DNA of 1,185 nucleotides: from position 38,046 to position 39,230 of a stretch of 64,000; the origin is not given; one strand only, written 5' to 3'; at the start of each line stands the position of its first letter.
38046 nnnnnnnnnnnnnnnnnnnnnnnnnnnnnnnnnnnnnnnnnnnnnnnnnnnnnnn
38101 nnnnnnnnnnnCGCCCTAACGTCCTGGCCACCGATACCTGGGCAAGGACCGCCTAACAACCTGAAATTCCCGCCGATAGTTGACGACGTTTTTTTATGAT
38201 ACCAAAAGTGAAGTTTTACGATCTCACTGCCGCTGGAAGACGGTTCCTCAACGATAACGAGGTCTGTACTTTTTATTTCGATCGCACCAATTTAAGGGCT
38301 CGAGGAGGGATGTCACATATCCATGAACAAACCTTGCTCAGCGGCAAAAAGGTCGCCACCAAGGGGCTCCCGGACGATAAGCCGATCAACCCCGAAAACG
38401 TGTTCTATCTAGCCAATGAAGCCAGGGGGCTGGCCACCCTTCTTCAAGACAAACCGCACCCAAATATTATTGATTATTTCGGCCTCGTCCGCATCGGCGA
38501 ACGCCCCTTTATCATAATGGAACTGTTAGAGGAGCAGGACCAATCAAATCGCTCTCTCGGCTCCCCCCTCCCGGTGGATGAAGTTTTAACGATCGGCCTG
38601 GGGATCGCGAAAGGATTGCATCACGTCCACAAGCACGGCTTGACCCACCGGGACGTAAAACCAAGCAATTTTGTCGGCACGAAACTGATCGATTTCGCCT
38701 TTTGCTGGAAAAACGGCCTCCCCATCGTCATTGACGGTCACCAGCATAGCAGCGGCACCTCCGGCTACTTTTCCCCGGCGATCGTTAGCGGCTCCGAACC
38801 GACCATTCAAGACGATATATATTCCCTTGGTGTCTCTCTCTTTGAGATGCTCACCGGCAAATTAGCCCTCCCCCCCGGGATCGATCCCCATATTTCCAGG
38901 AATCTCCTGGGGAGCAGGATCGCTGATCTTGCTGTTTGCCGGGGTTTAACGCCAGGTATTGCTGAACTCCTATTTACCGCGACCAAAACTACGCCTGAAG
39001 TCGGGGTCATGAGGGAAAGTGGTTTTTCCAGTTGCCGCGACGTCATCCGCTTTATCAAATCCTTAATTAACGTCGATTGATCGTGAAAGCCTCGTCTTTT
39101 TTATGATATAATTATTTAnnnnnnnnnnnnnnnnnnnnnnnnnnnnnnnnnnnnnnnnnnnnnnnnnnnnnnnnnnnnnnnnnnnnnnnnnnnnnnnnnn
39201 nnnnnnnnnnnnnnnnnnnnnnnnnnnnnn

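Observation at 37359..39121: dxr-thrS junction carries two inserted genes bounded by copies of the native junction sequence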

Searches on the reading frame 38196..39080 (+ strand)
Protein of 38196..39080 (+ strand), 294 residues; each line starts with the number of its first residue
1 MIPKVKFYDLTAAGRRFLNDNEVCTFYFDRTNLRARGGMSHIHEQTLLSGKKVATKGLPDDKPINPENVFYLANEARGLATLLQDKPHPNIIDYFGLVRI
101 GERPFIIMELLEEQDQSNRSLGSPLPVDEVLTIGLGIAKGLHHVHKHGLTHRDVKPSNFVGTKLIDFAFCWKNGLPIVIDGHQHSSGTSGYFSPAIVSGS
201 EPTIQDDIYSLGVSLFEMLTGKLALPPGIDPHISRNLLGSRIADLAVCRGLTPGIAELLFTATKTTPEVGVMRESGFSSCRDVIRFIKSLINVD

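Call 6: search_protein_families(library=pfam, proteins=[window:38196-39080:+], max_evalue=0.01)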
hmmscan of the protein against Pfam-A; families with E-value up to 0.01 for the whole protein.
window:38196-39080:+ (294 aa): 3 families
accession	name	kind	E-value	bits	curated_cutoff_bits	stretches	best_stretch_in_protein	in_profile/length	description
PF00069.31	Pkinase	-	8.4e-24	84.8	31.7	1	48-226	22-198/263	Protein kinase domain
PF07714.23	PK_Tyr_Ser-Thr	-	1.2e-11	44.9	23.1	1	80-222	52-202/258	Protein tyrosine and serine/threonine kinase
PF13095.12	FTA2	-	0.0012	19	30.2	1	138-171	181-214/214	Kinetochore Sim4 complex subunit FTA2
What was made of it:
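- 38196..39080 (+): Hanks-type Ser/Thr protein kinase, 294 aa ('type 1'). This is the older insert. The start at the 38196 ATG is supported. Pfam Pkinase, 8.4e-24 (call 6).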

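Call 13: find_encoding_contigs(protein=window:38196-39080:+, flank=6000, max_places=10)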
Protein window:38196-39080:+ (294 aa): no gene with exactly this product is on record in the collection.

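Call 22: find_homologous_proteins(query=window:38196-39080:+, max_evalue=0.00001)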
Query window:38196-39080:+ (294 aa): 1016 proteins with E <= 0.00001 among 3363 candidates; the best 120 are listed.
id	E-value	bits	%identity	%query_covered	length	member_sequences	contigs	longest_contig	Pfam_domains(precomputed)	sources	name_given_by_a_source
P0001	2.0e-168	577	100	87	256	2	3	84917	PF07714.24,PF00069.32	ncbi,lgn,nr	ncbi:MAG: serine/threonine protein kinase [Candidatus Margulisbacteria bacterium]|nr:serine/threonin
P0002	1.7e-164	564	82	100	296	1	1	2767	PF07714.24,PF00069.32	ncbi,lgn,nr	ncbi:MAG: serine/threonine-protein kinase [Candidatus Margulisbacteria bacterium]|nr:serine/threonin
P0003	7.3e-22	96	37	69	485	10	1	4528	PF07714.24,PF00069.32,PF01636.30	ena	-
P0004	1.1e-21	95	36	69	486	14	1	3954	PF07714.24,PF00069.32,PF01636.30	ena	-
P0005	1.3e-21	95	37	69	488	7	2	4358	PF07714.24,PF00069.32,PF01636.30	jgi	jgi:eukaryotic-like serine/threonine-protein kinase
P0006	1.9e-21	94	36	69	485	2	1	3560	PF07714.24,PF00069.32,PF01636.30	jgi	jgi:serine/threonine protein kinase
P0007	2.2e-21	94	37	69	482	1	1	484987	PF07714.24,PF00069.32,PF01636.30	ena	-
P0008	2.6e-21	94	36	69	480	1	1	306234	PF07714.24,PF00069.32,PF01636.30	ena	-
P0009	2.9e-21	94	37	68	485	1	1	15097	PF07714.24,PF00069.32,PF01636.30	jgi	jgi:eukaryotic-like serine/threonine-protein kinase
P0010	3.3e-21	94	37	67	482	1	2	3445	PF07714.24,PF00069.32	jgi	jgi:tRNA A-37 threonylcarbamoyl transferase component Bud32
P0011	4.3e-21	93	36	69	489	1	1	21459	PF07714.24,PF00069.32,PF01636.30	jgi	jgi:eukaryotic-like serine/threonine-protein kinase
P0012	1.7e-20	91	36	69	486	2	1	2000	PF07714.24,PF00069.32,PF01636.30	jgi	jgi:tRNA A-37 threonylcarbamoyl transferase component Bud32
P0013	1.8e-20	91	37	67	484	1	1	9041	PF07714.24,PF00069.32,PF01636.30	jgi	jgi:tRNA A-37 threonylcarbamoyl transferase component Bud32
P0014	4.1e-20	90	36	68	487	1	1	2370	PF07714.24,PF00069.32,PF01636.30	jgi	jgi:eukaryotic-like serine/threonine-protein kinase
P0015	1.4e-19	88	36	69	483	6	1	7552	PF07714.24,PF00069.32,PF03109.23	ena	-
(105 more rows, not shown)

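Call 24: find_encoding_contigs(protein=P0002, flank=10000, max_places=10)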
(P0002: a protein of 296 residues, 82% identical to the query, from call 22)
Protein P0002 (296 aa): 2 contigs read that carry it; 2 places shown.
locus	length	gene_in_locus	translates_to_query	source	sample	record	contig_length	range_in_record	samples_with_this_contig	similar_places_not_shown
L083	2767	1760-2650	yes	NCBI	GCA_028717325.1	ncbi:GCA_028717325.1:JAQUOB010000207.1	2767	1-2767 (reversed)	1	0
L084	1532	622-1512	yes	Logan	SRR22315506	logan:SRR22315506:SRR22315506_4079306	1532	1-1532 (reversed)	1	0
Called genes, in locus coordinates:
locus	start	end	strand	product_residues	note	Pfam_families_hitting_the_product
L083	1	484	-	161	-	?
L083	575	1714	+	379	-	PF02670:DXP_reductoisom, PF08436:DXP_redisom_C, PF13288:DXPR_C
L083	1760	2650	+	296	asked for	PF00069:Pkinase, PF07714:PK_Tyr_Ser-Thr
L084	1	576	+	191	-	?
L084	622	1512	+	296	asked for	PF00069:Pkinase, PF07714:PK_Tyr_Ser-Thr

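Call 48: search_protein_families(library=padloc, proteins=[window:38196-39080:+], max_evalue=0.01)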
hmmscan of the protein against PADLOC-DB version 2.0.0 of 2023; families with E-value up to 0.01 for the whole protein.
window:38196-39080:+ (294 aa): 33 families (the best 25 are shown)
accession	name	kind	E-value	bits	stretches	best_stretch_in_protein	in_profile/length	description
PDLC04042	PD-T4-6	-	3.1e-30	103.8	1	32-225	15-212/292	-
PDLC04053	PD-T4-6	-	4.5e-28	96.6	1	35-224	18-210/311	-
PDLC04138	mad6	-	4.9e-27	93.1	1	36-232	61-263/659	mads_6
PDLC04047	PD-T4-6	-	6.4e-26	89.2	1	35-223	19-210/327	-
PDLC04043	PD-T4-6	-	1.4e-21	75.1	1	36-222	25-214/452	-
PDLC04048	PD-T4-6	-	2.5e-21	74.5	1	35-223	19-210/354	-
PDLC04060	PD-T4-6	-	3.8e-21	73.6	1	35-223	17-207/486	-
PDLC04057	PD-T4-6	-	5.6e-21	73.1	1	35-223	17-208/443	-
PDLC04054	PD-T4-6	-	2.1e-19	68.2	1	35-224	19-212/347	-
PDLC04039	PD-T4-6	-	2.2e-19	67.8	1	32-222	20-212/458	-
PDLC04041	PD-T4-6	-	9.7e-19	65.9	1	32-223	34-232/443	-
PDLC04061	PD-T4-6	-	2.7e-18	64.7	1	35-223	25-221/510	-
PDLC04064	PD-T4-6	-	3.7e-18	63.6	1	35-222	29-217/369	-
PDLC01088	C3a189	-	2.9e-17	60.5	1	37-159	8-127/840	kinase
PDLC04040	PD-T4-6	-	4.2e-15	53.5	1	36-222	4-202/547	-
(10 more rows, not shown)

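Call 51: find_related_loci(query=A2, collection=metagenome_contigs, flank=5000)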
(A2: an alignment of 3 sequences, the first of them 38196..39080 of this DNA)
Query A2 (294 aa) in metagenome_contigs; peptide patterns used: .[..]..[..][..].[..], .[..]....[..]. (x = any residue, [..] = any of these).
600 stretches matched a pattern (row limit reached: there are more); 551 encode a relative of the query (tblastn E <= 1e-3); the best 80 are kept; 80 distinct loci.
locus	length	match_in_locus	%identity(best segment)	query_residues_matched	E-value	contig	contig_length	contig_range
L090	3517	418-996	36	32-222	6e-25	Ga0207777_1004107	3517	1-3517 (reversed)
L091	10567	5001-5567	34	36-223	3e-22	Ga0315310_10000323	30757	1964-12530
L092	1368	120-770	33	21-232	2e-22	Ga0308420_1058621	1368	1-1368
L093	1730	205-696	36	61-225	8e-22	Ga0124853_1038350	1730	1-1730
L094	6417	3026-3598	34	37-222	9e-22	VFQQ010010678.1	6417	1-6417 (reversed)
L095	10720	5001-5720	31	49-289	2e-21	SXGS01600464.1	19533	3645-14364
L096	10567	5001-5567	33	37-227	2e-21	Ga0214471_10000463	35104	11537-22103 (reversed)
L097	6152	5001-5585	36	32-221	2e-20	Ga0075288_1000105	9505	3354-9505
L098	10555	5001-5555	35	37-220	2e-20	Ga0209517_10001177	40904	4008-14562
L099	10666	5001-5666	33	3-222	4e-20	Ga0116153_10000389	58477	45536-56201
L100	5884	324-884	34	50-226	3e-20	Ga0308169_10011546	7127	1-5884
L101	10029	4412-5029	29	21-223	6e-20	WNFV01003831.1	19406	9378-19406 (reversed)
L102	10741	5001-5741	30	16-259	2e-19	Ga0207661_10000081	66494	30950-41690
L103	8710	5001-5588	33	37-228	2e-19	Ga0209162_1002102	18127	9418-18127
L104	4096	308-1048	30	16-259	3e-19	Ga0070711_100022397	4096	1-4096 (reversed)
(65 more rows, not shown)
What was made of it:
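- Tried and rejected: The patterns used were generic kinase motifs and the best hit was 36% identical (call 51).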

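Call 68: search_solved_structures(query=window:38196-39080:+, max_evalue=1e-8)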
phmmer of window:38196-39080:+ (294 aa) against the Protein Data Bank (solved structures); distinct sequences matched with E-value up to 1e-8: 171 (the best 60 are shown).
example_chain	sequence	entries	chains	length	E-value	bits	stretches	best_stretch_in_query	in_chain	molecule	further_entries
9ruj_A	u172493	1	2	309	1.8e-15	59.8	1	35-224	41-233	Serine/threonine-protein kinase StkP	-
9ruk_A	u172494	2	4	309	3.7e-15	58.8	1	35-224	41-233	Serine/threonine-protein kinase StkP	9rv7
9ru3_A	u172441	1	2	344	5.5e-15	58.2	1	35-224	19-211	Serine/threonine-protein kinase StkP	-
8c12_AAA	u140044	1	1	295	2.9e-14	55.8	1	80-260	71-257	Serine/threonine-protein kinase PAK 5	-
2f57_A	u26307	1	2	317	3.2e-14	55.7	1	80-260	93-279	Serine/threonine-protein kinase PAK 7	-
3orn_A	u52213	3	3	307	9.1e-14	54.2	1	83-229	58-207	Dual specificity mitogen-activated protein kinase kinase 1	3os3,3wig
3dv3_A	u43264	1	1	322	9.5e-14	54.2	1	83-229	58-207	Dual specificity mitogen-activated protein kinase kinase 1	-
3mbl_A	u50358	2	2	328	9.7e-14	54.1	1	83-229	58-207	Dual specificity mitogen-activated protein kinase kinase 1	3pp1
9rts_A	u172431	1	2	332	1e-13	54.1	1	83-229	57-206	Dual specificity mitogen-activated protein kinase kinase 1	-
2p55_A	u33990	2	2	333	1e-13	54.1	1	83-229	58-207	Dual specificity mitogen-activated protein kinase kinase 1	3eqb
9rtq_D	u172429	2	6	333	1e-13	54.1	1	83-229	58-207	Dual specificity mitogen-activated protein kinase kinase 1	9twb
4u7z_A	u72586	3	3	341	1.1e-13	54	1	83-229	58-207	Dual specificity mitogen-activated protein kinase kinase 1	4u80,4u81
1s9j_A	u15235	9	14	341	1.1e-13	54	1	83-229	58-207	Dual specificity mitogen-activated protein kinase kinase 1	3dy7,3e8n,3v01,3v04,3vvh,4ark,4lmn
7pqv_A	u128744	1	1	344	1.1e-13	54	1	83-229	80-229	Dual specificity mitogen-activated protein kinase kinase 1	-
3zlw_A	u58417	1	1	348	1.1e-13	53.9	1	83-229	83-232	DUAL SPECIFICITY MITOGEN-ACTIVATED PROTEIN KINASE KINASE 1 MAPK/ERK KINASE 1, MEK 1, MEK1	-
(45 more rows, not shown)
